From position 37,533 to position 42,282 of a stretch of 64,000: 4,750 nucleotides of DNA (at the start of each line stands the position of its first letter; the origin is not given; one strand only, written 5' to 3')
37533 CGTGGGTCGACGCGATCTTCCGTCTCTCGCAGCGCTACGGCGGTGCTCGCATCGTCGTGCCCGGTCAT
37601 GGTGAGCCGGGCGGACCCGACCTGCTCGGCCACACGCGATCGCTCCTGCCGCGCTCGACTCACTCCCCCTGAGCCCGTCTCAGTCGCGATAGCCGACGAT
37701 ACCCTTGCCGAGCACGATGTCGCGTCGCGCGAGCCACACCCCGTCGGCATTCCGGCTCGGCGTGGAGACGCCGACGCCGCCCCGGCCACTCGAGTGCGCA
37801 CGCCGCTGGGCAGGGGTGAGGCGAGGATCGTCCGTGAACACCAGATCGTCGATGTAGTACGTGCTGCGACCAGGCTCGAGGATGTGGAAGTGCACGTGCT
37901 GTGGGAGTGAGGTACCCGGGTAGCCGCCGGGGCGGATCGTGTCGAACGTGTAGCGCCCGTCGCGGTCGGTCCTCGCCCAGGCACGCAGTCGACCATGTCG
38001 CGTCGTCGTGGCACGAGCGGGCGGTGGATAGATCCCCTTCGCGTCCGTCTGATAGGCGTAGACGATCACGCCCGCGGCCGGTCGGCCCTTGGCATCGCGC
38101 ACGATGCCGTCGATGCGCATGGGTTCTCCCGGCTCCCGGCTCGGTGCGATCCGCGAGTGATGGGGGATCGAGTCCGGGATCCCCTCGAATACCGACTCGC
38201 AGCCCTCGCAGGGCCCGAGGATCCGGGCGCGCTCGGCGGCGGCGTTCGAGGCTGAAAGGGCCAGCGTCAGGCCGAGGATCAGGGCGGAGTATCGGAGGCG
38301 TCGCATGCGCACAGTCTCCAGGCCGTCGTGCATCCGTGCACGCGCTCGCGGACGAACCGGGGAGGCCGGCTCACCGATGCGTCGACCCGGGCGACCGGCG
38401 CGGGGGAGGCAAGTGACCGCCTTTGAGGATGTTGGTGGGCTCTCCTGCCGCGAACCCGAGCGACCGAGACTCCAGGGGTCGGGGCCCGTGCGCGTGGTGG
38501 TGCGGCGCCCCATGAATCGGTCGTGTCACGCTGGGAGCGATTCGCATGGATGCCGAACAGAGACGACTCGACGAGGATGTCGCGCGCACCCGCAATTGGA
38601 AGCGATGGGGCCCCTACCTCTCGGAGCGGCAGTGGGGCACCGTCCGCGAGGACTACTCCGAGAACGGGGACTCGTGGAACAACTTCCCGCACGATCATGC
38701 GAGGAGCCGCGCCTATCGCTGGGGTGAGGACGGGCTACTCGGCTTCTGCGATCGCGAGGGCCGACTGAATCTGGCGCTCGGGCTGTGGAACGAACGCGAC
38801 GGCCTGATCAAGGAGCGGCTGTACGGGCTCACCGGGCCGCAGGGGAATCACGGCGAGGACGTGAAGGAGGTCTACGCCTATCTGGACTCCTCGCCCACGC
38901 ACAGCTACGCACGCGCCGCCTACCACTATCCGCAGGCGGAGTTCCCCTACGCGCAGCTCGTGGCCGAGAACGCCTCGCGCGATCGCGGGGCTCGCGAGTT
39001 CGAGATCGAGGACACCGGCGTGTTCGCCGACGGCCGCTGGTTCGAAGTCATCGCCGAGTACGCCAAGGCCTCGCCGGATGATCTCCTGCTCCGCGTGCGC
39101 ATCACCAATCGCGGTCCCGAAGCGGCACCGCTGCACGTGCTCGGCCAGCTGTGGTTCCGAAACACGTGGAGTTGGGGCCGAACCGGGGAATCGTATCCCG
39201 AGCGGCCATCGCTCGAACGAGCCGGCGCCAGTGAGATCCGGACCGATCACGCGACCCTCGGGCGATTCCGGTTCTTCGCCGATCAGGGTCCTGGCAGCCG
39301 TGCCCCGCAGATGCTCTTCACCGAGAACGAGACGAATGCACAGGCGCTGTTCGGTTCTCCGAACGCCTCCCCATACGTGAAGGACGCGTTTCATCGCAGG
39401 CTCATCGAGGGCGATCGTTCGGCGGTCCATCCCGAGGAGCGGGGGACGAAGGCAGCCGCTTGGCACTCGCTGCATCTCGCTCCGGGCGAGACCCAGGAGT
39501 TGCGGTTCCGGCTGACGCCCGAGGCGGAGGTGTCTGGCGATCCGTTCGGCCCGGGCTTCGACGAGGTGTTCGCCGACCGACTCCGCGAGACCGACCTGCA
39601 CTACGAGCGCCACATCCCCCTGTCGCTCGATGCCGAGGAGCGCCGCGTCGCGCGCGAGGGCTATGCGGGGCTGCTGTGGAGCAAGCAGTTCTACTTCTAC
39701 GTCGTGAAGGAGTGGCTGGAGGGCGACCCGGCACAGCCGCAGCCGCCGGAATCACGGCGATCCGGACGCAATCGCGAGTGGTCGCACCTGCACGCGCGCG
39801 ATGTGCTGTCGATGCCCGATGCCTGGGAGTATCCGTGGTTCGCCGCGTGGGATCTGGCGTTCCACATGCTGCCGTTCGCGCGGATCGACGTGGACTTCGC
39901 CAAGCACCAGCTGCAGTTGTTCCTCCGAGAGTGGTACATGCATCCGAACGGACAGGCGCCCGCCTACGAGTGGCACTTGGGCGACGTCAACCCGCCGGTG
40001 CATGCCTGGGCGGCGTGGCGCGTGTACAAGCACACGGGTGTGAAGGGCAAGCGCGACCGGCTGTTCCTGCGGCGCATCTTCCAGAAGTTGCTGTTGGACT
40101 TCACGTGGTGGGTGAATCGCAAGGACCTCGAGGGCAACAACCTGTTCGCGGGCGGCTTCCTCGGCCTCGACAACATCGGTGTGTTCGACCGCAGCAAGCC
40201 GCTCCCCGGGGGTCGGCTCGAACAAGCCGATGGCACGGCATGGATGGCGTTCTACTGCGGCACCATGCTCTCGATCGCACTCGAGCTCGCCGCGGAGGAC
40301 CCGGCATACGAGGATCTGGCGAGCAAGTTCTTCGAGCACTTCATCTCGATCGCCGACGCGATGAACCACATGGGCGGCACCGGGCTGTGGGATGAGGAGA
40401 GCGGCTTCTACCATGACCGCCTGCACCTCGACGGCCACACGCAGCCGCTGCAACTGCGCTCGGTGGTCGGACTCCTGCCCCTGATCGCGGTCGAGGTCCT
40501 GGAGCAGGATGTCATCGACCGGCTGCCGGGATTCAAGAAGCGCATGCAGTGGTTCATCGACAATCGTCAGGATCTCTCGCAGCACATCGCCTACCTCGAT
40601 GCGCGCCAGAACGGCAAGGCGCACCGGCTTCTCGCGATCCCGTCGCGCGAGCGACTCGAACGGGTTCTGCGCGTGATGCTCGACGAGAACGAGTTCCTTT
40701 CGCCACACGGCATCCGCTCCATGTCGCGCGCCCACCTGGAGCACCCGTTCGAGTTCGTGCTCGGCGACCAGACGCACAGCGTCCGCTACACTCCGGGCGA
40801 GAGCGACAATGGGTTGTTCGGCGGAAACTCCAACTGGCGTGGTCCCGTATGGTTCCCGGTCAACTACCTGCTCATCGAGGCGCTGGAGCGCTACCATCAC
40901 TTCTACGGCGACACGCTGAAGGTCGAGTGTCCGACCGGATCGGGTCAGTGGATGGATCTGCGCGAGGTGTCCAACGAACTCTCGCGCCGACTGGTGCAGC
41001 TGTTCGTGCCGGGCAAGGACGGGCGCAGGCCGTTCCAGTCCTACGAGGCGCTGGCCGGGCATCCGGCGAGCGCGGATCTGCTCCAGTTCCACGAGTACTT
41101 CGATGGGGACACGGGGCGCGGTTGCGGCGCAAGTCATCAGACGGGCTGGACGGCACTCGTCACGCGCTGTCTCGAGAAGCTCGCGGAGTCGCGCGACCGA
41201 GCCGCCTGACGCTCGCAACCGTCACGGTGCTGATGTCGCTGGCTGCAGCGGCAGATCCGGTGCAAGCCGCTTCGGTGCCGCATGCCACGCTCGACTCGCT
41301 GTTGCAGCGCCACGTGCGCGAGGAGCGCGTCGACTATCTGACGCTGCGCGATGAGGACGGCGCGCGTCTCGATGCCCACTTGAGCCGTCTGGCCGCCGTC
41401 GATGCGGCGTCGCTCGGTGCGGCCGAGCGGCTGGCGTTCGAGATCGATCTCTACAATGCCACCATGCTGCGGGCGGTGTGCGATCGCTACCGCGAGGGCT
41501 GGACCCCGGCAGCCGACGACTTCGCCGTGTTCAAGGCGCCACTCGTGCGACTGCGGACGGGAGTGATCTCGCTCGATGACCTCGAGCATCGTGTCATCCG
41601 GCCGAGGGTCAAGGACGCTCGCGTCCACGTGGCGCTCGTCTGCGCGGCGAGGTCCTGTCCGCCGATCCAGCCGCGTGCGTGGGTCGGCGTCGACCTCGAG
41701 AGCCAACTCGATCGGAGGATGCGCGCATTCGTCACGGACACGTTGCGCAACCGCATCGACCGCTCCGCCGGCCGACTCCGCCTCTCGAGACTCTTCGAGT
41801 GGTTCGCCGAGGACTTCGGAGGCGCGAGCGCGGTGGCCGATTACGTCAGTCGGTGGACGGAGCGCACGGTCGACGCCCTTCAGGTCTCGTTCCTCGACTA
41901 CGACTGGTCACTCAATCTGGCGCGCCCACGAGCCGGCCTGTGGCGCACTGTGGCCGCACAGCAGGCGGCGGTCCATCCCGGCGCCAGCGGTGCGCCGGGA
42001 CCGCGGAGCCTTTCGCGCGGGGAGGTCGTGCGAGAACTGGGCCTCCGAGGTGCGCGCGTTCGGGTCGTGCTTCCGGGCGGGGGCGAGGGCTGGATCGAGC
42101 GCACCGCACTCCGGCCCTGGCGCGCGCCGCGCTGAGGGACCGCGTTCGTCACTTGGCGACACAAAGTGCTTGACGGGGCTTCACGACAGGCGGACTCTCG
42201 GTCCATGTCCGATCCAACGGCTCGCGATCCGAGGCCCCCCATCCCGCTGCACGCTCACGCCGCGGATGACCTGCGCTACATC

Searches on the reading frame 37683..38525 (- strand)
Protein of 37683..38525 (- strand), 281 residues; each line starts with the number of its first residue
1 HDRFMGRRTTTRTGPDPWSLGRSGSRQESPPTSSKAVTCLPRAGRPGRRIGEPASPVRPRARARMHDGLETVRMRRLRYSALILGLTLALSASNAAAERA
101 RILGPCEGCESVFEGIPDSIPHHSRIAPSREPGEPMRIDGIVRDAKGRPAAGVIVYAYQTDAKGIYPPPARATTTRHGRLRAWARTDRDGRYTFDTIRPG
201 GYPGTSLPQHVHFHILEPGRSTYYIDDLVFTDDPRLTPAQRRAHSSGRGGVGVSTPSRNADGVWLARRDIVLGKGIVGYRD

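Call 29: search_protein_families(library=pfam, proteins=[window:37683-38525:-], max_evalue=0.01)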
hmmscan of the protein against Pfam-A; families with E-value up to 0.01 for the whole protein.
window:37683-38525:- (281 aa): 2 families
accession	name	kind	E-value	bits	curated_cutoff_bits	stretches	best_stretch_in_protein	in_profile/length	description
PF00775.27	Dioxygenase_C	-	4.8e-13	49.4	27.3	1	129-236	23-145/182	Dioxygenase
PF13620.12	CarboxypepD_reg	-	1.1e-05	26.2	32.3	1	138-202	2-50/82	Carboxypeptidase regulatory-like domain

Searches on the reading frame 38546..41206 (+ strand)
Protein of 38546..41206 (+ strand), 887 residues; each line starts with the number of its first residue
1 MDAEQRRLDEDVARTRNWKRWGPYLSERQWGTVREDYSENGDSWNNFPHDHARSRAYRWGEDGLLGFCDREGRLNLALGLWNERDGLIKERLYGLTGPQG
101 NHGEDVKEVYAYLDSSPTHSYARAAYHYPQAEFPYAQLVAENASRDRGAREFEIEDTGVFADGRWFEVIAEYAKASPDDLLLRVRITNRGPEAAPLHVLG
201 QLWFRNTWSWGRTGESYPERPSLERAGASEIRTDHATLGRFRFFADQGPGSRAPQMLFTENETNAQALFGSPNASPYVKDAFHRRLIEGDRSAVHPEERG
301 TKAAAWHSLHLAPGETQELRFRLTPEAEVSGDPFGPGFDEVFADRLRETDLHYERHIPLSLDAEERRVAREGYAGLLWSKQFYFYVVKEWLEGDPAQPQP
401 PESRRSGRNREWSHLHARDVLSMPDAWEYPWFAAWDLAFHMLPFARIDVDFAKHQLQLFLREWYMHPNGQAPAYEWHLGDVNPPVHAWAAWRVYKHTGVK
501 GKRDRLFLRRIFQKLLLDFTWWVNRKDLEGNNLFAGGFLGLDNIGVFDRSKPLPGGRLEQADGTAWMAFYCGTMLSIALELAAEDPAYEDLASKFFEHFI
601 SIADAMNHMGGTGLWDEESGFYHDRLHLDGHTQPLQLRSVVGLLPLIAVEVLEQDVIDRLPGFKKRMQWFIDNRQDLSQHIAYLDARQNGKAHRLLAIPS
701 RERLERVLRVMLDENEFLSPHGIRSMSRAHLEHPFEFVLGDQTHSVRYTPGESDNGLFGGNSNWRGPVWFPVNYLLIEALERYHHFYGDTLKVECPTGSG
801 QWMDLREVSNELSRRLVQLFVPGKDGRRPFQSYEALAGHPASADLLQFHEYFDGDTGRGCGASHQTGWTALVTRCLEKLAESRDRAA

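Call 65: search_protein_families(library=pfam, proteins=[window:38546-41206:+], max_evalue=0.00001)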
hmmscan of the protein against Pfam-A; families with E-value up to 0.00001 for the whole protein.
window:38546-41206:+ (887 aa): 2 families
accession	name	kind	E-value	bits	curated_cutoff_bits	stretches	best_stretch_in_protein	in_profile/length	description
PF22422.2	MGH1-like_GH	-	9.5e-29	101.5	27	2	429-649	1-250/356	Mannosylglycerate hydrolase MGH1-like glycoside hydrolase domain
PF03200.22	Glyco_hydro_63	-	2.8e-11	43.4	22.4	1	561-789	252-432/492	Glycosyl hydrolase family 63 C-terminal domain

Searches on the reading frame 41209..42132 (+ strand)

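Call 29: search_protein_families(library=pfam, proteins=[window:41209-42132:+], max_evalue=0.01)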
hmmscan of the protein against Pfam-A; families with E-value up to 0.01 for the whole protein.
window:41209-42132:+ (308 aa): 1 family
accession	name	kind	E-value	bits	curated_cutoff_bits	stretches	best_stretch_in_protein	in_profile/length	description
PF04784.19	DUF547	-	1.5e-16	61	27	1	68-175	3-125/125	Protein of unknown function, DUF547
